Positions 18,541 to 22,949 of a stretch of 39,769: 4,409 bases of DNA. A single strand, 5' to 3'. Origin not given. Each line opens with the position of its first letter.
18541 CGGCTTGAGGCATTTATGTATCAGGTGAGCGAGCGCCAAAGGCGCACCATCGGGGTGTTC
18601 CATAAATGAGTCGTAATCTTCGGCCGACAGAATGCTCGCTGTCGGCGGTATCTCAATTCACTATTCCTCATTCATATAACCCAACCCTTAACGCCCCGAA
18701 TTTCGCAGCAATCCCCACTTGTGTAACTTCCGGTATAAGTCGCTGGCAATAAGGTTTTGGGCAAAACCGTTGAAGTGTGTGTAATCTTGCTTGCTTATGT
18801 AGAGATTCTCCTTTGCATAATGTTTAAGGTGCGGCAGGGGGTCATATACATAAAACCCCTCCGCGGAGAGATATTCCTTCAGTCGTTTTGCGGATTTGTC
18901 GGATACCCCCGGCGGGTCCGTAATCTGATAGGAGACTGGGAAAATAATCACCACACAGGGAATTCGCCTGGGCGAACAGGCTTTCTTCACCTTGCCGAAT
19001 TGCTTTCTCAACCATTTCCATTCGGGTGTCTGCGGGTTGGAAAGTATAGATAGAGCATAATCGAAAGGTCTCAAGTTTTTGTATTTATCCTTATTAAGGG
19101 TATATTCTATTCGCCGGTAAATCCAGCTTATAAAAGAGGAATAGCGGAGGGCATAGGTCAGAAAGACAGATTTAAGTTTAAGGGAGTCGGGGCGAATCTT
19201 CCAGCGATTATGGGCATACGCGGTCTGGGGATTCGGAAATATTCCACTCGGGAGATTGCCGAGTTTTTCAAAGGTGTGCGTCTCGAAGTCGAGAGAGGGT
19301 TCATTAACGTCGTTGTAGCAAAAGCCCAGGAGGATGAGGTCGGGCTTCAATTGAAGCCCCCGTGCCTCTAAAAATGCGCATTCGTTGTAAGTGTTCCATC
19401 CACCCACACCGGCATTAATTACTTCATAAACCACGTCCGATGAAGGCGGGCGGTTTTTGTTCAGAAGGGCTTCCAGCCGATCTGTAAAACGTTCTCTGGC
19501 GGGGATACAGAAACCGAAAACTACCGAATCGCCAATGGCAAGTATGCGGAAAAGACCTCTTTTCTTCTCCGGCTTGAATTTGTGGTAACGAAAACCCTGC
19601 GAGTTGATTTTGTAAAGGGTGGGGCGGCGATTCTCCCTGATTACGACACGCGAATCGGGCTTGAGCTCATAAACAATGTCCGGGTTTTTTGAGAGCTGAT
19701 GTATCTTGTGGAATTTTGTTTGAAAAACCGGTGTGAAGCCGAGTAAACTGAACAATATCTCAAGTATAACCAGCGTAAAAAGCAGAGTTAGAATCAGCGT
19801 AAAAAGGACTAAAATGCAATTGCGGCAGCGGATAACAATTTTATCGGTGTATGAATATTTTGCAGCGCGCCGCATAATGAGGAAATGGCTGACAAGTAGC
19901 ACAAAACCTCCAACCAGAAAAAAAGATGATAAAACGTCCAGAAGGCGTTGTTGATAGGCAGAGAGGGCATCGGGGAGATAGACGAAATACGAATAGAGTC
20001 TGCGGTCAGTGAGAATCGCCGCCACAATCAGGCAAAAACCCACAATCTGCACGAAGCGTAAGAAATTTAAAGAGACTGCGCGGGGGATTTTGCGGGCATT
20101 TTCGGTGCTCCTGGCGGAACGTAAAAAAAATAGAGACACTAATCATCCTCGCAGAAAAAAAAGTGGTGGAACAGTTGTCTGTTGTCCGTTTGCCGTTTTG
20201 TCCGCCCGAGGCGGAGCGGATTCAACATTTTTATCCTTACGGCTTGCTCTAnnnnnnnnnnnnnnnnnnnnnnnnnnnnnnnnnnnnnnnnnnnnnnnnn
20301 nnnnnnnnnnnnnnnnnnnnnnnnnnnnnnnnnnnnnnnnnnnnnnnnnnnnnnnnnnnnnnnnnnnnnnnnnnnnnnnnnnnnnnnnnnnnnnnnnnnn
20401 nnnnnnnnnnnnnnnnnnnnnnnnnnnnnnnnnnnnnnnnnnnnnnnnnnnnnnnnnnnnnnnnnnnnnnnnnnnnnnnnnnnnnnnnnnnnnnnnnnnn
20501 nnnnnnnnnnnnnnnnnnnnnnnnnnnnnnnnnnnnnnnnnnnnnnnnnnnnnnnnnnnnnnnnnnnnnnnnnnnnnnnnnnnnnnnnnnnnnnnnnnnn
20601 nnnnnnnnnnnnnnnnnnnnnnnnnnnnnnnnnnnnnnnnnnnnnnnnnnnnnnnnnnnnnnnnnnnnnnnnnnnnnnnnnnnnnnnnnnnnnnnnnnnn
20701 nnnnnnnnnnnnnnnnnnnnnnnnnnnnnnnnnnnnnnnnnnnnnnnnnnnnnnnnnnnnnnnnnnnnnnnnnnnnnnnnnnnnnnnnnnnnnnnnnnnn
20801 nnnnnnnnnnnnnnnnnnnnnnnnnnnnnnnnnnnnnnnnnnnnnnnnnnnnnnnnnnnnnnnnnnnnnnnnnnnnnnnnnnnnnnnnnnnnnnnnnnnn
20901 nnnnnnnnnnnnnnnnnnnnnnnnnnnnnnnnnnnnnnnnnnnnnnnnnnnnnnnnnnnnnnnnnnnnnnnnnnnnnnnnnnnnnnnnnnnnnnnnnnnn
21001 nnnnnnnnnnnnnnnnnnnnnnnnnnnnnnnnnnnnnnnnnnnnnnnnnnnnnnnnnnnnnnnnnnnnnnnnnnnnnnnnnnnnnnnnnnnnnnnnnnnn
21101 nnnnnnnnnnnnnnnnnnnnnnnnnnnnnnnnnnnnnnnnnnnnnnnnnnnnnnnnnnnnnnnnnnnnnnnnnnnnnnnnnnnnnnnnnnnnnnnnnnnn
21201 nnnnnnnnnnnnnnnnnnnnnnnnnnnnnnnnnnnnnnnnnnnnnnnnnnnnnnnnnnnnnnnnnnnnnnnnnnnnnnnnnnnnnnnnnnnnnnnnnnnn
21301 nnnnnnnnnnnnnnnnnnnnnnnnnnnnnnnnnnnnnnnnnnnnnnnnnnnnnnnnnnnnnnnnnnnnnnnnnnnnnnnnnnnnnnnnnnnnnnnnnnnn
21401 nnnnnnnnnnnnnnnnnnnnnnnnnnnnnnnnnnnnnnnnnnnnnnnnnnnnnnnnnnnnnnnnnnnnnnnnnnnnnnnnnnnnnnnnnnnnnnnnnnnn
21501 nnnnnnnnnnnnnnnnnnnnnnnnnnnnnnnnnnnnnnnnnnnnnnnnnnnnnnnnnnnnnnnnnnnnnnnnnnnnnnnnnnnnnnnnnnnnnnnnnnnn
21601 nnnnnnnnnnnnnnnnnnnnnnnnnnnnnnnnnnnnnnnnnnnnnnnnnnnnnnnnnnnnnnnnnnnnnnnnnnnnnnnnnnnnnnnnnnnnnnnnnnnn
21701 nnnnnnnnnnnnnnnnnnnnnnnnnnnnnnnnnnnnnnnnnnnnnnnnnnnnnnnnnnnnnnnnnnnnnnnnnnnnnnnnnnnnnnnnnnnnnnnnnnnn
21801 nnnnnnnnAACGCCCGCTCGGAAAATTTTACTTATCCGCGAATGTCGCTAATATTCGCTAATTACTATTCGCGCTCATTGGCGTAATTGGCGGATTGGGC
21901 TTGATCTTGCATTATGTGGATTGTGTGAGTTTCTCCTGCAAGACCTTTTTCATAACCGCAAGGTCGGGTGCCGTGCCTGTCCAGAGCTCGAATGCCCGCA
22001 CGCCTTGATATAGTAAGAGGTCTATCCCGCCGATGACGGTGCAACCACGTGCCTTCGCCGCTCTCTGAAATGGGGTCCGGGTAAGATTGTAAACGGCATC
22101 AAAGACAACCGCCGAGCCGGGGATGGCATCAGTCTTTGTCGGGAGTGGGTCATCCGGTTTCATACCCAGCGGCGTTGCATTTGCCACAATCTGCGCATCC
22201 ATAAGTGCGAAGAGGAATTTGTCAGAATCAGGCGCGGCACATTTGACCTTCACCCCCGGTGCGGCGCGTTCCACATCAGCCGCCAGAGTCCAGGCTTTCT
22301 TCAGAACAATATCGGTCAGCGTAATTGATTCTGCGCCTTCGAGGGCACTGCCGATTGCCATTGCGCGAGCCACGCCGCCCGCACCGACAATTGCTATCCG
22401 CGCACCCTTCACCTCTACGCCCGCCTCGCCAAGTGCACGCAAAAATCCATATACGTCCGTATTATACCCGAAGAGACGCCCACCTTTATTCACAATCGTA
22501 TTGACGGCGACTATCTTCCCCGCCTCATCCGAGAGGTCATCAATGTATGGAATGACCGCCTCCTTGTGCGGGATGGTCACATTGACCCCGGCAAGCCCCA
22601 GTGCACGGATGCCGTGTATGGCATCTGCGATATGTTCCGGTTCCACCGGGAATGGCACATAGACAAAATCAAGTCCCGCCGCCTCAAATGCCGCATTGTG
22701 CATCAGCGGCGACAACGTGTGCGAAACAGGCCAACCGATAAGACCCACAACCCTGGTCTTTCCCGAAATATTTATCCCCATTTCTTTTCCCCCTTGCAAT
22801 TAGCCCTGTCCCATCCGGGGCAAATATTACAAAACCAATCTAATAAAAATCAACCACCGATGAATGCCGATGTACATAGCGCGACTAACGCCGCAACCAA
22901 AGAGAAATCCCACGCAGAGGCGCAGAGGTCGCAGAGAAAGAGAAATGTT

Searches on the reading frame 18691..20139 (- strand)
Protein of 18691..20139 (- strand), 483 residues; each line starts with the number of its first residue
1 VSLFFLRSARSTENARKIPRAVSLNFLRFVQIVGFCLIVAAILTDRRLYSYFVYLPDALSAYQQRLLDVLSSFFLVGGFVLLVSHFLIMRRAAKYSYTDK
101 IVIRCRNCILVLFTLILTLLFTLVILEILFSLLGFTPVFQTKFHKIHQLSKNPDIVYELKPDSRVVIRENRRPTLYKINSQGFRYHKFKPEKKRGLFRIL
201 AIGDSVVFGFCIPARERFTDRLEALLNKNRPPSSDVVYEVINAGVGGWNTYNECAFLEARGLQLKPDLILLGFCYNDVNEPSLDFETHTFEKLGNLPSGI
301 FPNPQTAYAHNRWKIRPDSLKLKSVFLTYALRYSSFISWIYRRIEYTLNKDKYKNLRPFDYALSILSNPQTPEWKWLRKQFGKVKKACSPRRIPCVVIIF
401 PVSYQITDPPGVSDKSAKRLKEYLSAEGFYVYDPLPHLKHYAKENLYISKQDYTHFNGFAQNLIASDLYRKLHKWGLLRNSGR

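Call 84: search_protein_families(library=pfam, proteins=[window:18691-20139:-], max_evalue=0.00001)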
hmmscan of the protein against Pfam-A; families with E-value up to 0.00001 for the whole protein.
window:18691-20139:- (483 aa): 1 family
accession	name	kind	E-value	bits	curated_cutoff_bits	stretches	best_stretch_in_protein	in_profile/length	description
PF13472.12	Lipase_GDSL_2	-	1.2e-07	32.8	32.9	1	201-457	1-172/178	GDSL-like Lipase/Acylhydrolase family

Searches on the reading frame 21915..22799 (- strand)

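Call 85: search_protein_families(library=pfam, proteins=[window:21915-22799:-], max_evalue=0.00001)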
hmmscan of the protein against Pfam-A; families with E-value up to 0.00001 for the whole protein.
window:21915-22799:- (295 aa): 2 families
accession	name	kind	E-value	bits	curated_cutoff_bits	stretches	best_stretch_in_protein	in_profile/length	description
PF08501.16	Shikimate_dh_N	-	1.1e-29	102.9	27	1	20-102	1-83/83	Shikimate dehydrogenase substrate binding domain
PF18317.6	SDH_C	-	1.1e-11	44.6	25.8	1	258-288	1-31/31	Shikimate 5'-dehydrogenase C-terminal domain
